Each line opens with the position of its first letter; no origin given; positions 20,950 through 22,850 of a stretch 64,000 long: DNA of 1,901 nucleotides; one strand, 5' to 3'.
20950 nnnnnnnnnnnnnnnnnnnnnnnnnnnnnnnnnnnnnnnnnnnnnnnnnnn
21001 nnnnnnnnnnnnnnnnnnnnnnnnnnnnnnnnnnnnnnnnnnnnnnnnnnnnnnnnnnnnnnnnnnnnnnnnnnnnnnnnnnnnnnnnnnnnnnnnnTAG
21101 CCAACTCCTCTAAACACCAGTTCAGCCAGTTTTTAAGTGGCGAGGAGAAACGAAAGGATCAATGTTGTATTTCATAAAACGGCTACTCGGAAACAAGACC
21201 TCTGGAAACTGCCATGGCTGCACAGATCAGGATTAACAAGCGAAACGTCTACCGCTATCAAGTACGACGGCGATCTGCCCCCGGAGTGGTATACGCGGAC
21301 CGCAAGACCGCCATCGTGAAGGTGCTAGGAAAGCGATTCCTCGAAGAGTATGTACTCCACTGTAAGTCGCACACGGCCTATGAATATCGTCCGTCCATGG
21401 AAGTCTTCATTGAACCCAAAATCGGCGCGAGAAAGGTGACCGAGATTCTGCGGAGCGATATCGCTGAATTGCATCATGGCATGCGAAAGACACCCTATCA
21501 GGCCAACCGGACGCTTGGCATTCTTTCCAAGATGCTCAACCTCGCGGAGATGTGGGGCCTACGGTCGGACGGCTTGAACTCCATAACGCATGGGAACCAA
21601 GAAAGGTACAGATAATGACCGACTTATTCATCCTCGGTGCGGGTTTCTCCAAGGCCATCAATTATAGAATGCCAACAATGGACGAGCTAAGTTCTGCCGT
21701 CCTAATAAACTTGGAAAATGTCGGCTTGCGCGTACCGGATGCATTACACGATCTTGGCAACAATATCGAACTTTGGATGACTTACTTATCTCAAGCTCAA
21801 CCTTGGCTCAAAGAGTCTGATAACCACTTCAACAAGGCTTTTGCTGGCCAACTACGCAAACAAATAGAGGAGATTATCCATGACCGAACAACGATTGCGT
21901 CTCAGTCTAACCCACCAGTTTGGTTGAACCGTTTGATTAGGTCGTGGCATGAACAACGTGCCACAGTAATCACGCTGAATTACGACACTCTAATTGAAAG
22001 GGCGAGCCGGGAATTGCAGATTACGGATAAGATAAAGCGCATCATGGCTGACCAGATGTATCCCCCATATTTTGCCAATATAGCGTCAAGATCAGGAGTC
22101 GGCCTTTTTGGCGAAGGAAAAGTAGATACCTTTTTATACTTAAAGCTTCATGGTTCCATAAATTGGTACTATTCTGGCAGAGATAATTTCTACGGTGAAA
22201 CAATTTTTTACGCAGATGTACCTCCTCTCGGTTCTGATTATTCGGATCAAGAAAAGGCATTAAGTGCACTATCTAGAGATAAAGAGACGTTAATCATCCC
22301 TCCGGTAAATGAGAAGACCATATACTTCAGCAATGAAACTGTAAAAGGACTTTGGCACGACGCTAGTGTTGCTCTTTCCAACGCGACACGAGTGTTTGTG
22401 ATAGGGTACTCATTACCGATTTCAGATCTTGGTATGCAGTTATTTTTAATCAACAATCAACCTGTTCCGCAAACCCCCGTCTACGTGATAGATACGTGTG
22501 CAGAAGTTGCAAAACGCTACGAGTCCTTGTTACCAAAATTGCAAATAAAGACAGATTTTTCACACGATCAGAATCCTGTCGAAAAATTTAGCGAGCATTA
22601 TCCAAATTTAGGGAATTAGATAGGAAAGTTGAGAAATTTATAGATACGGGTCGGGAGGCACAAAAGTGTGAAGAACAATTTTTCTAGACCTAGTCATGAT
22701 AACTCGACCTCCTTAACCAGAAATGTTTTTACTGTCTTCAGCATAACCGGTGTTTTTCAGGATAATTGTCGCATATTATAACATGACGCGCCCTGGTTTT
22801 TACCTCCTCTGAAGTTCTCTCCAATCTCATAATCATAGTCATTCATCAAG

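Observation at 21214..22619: Integrase N-terminal DNA-binding fragment translationally coupled (TAATG) to a standalone SIR2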

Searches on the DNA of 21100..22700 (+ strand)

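Call 7: search_dna_similar(query=window:21100-22700:+, collection=ecoli_genomes, mode=near, max_rows=20)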
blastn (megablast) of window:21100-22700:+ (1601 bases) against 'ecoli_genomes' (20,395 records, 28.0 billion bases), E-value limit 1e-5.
No match.

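Call 8: search_dna_similar(query=window:21100-22700:+, collection=plasmids, mode=near, max_rows=20)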
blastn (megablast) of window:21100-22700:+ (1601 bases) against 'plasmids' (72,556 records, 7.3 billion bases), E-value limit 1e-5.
No match.
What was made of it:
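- Tried and rejected: Near-identity DNA searches of 21100-22700 against E. coli genomes and plasmids found no match (calls 7, 8).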
